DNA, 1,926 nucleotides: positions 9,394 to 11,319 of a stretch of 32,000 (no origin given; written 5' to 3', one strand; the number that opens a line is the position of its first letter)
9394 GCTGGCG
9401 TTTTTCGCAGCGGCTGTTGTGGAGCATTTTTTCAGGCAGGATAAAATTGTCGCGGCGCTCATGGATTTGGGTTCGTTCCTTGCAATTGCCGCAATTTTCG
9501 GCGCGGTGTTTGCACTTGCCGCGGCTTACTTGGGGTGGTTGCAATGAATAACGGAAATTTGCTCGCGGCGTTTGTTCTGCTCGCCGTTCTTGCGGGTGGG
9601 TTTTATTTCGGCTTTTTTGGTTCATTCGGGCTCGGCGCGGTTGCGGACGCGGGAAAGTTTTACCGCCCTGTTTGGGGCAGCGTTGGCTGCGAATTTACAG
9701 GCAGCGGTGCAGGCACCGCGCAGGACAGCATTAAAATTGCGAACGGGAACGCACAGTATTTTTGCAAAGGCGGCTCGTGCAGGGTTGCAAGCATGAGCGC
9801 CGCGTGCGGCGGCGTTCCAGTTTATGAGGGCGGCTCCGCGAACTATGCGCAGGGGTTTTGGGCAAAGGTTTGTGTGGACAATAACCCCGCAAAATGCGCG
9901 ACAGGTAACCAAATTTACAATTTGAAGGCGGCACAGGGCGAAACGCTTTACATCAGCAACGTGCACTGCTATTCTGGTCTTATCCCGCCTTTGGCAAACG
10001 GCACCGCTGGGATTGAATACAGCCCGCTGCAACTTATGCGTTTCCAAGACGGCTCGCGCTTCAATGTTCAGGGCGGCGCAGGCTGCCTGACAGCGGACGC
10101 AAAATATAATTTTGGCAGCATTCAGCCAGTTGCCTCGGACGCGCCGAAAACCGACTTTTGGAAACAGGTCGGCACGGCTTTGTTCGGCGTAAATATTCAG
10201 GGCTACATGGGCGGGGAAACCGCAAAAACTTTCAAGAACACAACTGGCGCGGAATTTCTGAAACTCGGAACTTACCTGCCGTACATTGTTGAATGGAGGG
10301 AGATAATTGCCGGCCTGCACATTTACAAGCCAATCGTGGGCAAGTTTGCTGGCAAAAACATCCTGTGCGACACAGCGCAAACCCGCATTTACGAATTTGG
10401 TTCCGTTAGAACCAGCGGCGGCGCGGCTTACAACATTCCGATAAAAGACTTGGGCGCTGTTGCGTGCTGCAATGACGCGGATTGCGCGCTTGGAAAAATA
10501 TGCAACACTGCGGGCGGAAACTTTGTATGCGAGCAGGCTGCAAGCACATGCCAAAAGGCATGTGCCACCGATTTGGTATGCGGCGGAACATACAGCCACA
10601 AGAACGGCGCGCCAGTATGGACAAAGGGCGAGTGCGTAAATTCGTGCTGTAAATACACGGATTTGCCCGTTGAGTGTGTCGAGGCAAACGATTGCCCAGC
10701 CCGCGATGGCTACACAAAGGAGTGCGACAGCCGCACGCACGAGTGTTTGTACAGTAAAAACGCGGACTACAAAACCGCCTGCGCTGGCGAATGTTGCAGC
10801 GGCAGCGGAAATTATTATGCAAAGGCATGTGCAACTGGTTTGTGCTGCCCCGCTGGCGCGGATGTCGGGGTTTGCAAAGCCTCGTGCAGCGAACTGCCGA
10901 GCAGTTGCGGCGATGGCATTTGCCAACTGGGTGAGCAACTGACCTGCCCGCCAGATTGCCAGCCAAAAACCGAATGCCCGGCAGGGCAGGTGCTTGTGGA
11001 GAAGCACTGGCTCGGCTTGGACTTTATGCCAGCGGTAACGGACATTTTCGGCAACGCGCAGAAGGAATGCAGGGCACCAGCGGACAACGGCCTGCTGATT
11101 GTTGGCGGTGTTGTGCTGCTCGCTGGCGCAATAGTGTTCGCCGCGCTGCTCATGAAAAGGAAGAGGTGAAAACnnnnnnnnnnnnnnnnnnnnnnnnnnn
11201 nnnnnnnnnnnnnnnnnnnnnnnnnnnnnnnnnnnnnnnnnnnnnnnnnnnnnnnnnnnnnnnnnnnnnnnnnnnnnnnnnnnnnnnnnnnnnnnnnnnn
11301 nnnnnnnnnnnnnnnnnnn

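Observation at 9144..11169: Two 2-TM mini-proteins followed by a 541-aa Cys-rich type-I membrane protein: candidate envelope matrix plus spike/fusion module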

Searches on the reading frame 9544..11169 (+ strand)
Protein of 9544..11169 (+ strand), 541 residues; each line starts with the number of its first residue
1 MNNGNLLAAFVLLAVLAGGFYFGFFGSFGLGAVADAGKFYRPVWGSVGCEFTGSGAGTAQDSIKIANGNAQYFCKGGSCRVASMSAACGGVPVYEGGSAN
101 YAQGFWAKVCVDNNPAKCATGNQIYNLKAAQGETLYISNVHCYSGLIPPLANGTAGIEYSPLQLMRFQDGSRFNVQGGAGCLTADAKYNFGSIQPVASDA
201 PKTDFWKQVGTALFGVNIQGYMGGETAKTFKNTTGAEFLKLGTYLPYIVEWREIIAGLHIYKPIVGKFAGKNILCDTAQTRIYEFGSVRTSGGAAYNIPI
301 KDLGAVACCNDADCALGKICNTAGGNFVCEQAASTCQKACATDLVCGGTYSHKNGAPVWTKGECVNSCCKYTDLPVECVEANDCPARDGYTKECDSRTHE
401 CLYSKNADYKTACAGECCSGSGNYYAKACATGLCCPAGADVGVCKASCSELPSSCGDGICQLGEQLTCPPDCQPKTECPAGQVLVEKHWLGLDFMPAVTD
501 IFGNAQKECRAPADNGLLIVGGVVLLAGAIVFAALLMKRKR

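Call 6: search_protein_families(library=pfam, proteins=[window:9544-11169:+], max_evalue=0.1)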
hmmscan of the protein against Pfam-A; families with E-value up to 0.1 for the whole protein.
window:9544-11169:+ (541 aa): 0 families

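Call 8: search_protein_families(library=phrogs, proteins=[window:9544-11169:+], max_evalue=0.01)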
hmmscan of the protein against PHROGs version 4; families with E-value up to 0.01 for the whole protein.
window:9544-11169:+ (541 aa): 0 families

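Call 11: find_homologous_proteins(query=window:9544-11169:+, max_evalue=0.001)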
Query window:9544-11169:+ (541 aa): 1 proteins with E <= 0.001 among 8000 candidates.
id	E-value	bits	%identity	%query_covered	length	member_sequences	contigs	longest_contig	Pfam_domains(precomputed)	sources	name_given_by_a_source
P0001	0.0e+0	1263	100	100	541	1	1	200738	-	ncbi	ncbi:MAG: hypothetical protein V1676_03825 [Candidatus Diapherotrites archaeon]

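Call 13: find_encoding_contigs(protein=P0001, flank=10000, max_places=3)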
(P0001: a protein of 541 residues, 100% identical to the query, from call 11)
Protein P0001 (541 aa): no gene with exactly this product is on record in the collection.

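Call 14: search_solved_structures(query=window:9544-11169:+, max_evalue=10)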
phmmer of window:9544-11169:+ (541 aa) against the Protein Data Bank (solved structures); distinct sequences matched with E-value up to 10: 4.
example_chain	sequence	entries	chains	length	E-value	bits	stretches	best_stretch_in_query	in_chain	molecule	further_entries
6nav_A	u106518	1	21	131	0.1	14.6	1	6-73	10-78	M9UD72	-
8tib_A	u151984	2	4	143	0.25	13.3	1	6-73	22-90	DUF973 family protein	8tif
6w8x_A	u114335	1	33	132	0.57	12.1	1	6-70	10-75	pilin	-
8fjs_A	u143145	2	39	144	0.69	11.8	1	6-70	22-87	Pilin_N domain-containing protein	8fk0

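Call 15: search_protein_families(library=ncbifam, proteins=[window:9544-11169:+], max_evalue=0.1)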
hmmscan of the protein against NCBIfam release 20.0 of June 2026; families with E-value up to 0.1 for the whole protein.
window:9544-11169:+ (541 aa): 0 families

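Call 21: search_dna_similar(query=window:9544-11169:+, collection=phages, mode=protein, max_evalue=1)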
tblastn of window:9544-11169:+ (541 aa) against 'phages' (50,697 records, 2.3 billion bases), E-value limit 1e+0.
Records with a match: 1; places in all: 1; records where one place covers at least 80% of the query: 0.
Best place of each record, by identity: <60% 1.
By first word of the organism name: Altiarchaeum 1.
By host as written in the record: - 1.
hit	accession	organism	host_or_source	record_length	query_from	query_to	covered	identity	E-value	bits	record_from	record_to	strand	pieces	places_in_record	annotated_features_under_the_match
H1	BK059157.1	Altiarchaeum virus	-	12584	190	376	35%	23.8%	8e-3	45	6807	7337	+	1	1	hp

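Call 30: find_related_loci(query=window:9544-11169:+, collection=viral_contigs, flank=8000)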
Query window:9544-11169:+ (541 aa) in viral_contigs; peptide patterns used: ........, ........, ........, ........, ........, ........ (x = any residue, [..] = any of these).
No stretch of DNA in the collection matches any of the patterns.

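Call 32: search_protein_representatives(protein=window:9544-11169:+)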
Query: 541 residues. Proteins with E-value up to 0.001 (for the whole library): 13; up to 1e-10: 7; up to 1e-30: 6. The best 13 are listed.
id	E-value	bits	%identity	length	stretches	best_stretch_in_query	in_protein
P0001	0.0e+00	1263.1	100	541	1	1-541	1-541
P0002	1.2e-74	268.6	39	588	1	7-449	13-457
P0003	1.3e-66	242.1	35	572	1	3-458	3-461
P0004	2.7e-53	198.1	38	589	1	35-464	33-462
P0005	1.4e-40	156.1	32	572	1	24-452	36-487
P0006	5.5e-33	131.0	35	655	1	25-463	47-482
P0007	1.3e-11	60.5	31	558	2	151-445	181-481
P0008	7.0e-09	51.4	27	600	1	6-531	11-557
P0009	9.7e-09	51.0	28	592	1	11-480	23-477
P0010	1.3e-08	50.6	44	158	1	373-449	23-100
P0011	1.8e-07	46.8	31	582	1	239-527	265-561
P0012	9.5e-05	37.8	47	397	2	417-477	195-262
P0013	6.8e-04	35.0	38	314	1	237-451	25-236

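Call 34: find_encoding_contigs(protein=P0002, flank=10000, max_places=3)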
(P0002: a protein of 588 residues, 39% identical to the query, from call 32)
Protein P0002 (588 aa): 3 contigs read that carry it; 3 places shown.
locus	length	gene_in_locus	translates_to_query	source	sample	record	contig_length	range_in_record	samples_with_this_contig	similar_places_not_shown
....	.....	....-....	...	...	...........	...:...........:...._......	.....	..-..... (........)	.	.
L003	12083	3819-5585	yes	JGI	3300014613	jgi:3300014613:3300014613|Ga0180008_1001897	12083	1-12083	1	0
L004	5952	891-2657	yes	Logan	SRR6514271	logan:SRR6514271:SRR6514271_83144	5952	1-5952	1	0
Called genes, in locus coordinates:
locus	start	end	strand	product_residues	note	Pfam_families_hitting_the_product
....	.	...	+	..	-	?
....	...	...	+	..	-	-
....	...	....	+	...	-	-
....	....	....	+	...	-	-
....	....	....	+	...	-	-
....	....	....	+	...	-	-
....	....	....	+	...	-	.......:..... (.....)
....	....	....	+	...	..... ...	-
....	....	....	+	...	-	-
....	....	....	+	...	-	-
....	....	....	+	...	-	-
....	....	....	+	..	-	-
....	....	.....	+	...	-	-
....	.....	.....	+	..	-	-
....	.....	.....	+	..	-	-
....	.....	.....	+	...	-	-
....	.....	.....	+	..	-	-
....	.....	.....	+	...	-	-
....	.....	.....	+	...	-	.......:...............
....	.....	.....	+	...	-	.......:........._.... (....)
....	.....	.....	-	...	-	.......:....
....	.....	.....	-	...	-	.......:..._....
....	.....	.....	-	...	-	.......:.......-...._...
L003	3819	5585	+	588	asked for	-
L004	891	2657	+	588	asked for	-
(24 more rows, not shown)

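Call 35: find_encoding_contigs(protein=P0003, flank=10000, max_places=3)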
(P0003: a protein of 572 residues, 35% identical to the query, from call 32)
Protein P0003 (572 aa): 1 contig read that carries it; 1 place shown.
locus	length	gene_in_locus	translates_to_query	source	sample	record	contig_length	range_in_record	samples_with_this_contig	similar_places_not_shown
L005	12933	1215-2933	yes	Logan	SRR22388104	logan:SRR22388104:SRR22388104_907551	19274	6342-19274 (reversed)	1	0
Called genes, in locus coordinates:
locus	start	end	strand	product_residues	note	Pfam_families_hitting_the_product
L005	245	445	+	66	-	-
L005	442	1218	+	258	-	-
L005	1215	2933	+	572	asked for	-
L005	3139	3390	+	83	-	-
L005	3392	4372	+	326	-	-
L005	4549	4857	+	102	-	-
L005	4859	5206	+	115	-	-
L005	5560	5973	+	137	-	-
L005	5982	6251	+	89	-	-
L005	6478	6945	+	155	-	-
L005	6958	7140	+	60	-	-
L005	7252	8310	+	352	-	PF01841:Transglut_core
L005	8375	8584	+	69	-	-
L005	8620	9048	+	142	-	PF04307:YdjM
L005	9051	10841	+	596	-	PF01935:DUF87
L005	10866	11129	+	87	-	-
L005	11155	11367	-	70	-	-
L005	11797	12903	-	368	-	PF21189:PHA02142, PF09414:RNA_ligase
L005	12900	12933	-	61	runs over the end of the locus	-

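Call 36: find_encoding_contigs(protein=P0004, flank=10000, max_places=2)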
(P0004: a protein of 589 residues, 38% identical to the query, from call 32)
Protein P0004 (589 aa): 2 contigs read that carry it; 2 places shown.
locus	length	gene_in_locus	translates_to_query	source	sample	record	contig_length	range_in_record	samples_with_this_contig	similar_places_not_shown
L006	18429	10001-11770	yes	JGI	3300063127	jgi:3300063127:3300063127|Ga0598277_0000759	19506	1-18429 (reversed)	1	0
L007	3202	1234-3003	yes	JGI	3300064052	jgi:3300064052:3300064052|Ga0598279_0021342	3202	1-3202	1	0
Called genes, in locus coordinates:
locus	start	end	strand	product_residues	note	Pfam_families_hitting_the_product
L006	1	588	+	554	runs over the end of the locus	?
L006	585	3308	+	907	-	-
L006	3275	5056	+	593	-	-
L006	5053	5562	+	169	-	-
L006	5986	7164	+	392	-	-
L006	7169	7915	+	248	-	-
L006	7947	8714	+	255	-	-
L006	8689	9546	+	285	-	-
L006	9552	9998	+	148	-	-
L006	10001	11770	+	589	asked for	-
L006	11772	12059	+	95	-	-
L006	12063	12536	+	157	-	-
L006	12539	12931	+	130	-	-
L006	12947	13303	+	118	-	-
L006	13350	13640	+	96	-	-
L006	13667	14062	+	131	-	-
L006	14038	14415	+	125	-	-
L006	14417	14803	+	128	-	-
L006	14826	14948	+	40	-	-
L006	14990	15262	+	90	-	-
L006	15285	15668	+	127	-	-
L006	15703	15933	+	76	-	-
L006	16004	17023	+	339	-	PF13522:GATase_6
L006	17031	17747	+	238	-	PF13673:Acetyltransf_10 (faint)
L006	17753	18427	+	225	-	?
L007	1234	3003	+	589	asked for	-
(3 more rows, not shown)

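Call 37: find_encoding_contigs(protein=P0005, flank=10000, max_places=2)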
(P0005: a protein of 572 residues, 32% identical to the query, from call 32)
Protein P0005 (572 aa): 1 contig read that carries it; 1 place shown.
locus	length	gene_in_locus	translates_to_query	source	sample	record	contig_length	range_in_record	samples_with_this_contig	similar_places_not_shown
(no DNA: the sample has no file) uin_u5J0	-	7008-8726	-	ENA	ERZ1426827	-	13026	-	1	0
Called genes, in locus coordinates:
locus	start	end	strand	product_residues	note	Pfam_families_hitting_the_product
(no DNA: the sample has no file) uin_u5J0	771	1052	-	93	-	-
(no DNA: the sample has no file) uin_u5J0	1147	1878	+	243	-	-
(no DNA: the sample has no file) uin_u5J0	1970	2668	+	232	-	-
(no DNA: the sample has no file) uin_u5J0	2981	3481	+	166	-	PF02985:HEAT (faint)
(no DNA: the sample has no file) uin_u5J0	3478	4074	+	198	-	-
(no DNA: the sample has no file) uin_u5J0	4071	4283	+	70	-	-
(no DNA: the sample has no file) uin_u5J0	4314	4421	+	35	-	-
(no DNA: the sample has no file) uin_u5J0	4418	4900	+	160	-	-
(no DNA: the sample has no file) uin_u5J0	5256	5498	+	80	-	-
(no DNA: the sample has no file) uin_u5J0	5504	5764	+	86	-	-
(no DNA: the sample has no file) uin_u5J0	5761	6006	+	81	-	-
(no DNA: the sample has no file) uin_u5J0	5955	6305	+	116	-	-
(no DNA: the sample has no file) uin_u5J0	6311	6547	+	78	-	-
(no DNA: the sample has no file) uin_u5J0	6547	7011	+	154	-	-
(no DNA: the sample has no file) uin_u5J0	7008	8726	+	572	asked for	-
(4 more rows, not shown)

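Call 38: find_encoding_contigs(protein=P0006, flank=10000, max_places=2)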
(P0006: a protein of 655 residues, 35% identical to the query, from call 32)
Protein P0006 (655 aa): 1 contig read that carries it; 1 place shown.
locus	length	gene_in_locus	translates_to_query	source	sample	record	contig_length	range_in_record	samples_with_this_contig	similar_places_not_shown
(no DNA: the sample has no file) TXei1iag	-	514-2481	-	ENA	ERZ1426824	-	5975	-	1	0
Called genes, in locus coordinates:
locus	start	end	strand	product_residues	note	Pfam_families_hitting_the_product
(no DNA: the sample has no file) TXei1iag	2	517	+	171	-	?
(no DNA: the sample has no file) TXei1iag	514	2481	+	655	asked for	-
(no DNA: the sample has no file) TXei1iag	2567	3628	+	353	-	-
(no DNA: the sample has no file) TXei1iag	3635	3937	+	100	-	-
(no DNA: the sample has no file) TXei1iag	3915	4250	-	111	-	-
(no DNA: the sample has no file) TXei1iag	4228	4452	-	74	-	-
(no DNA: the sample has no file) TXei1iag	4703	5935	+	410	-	-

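Call 44: find_homologous_proteins(query=A2, max_evalue=0.001)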
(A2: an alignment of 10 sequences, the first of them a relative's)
Query A2 (10 sequences) (541 aa, profile of the alignment): 1 proteins with E <= 0.001 among 8000 candidates.
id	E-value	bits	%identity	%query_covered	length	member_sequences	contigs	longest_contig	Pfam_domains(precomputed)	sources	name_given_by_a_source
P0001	1.3e-159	551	100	100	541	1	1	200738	-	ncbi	ncbi:MAG: hypothetical protein V1676_03825 [Candidatus Diapherotrites archaeon]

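Call 55: find_related_loci(query=A3, collection=genome_contigs, flank=10000)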
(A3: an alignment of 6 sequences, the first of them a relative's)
Query A3 (541 aa) in genome_contigs; peptide patterns used: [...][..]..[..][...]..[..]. (x = any residue, [..] = any of these).
22 stretches matched a pattern, but none encodes a relative of the query by tblastn (E <= 1e-3).

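Call 56: find_related_loci(query=A3, collection=viral_contigs, flank=10000)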
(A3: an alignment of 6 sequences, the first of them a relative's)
Query A3 (541 aa) in viral_contigs; peptide patterns used: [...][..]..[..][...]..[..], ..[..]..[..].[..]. (x = any residue, [..] = any of these).
16 stretches matched a pattern, but none encodes a relative of the query by tblastn (E <= 1e-3).

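Call 57: find_related_loci(query=A3, collection=metagenome_contigs, flank=10000)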
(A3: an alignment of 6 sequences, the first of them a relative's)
Query A3 (541 aa) in metagenome_contigs; peptide patterns used: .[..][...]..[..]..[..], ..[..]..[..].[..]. (x = any residue, [..] = any of these).
173 stretches matched a pattern; 2 encode a relative of the query (tblastn E <= 1e-3); 2 distinct loci.
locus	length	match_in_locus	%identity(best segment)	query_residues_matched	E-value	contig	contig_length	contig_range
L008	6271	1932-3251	37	33-458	5e-78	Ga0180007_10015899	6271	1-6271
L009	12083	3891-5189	36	23-449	1e-73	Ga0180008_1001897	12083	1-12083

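Call 58: predict_structure(alignment_id=A2)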
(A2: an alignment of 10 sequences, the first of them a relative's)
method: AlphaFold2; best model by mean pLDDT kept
length: 541 residues; sequences in the alignment: 10
mean_pLDDT: 68.2   pTM: 0.46
mean pLDDT of the five models: 68.2, 67.3, 67.3, 66.9, 66.1
residues with pLDDT >= 90: 34; 70-90: 268; 50-70: 125; < 50: 114
segments of 3 or more residues with pLDDT < 50: 1-4, 22-35, 89-102, 406-411, 450-518, 539-541
pLDDT, mean of each block of 10 residues (from residue 1): 53 61 40 54 83 63 87 88 67 39 70 87 84 87 61 84 72 62 75 88 81 68 68 82 81 76 78 85 91 88 88 78 81 61 75 84 79 85 73 78 55 58 63 64 65 36 36 36 37 33 36 45 69 61 41
secondary structure, 60 per line:
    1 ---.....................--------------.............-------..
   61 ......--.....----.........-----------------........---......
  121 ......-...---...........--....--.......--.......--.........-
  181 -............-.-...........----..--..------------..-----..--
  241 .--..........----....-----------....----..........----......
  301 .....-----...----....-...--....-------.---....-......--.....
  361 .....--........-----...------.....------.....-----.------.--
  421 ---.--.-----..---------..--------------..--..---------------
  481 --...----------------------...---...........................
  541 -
elements in order: H4-24 E39-51 E59-66 E69-73 E78-86 E104-111 E118-120 H121-126 E128-130 E134-144 E147-150 E153-159 E162-168 E171-179 H183-193 H197-207 E244-253 E258-261 E273-276 E281-290 E295-305 E318-321 E328-331 H343-346 E348-353 E356-365 E368-375 E390-394 E401-405 E483-485 E508-510 H514-540
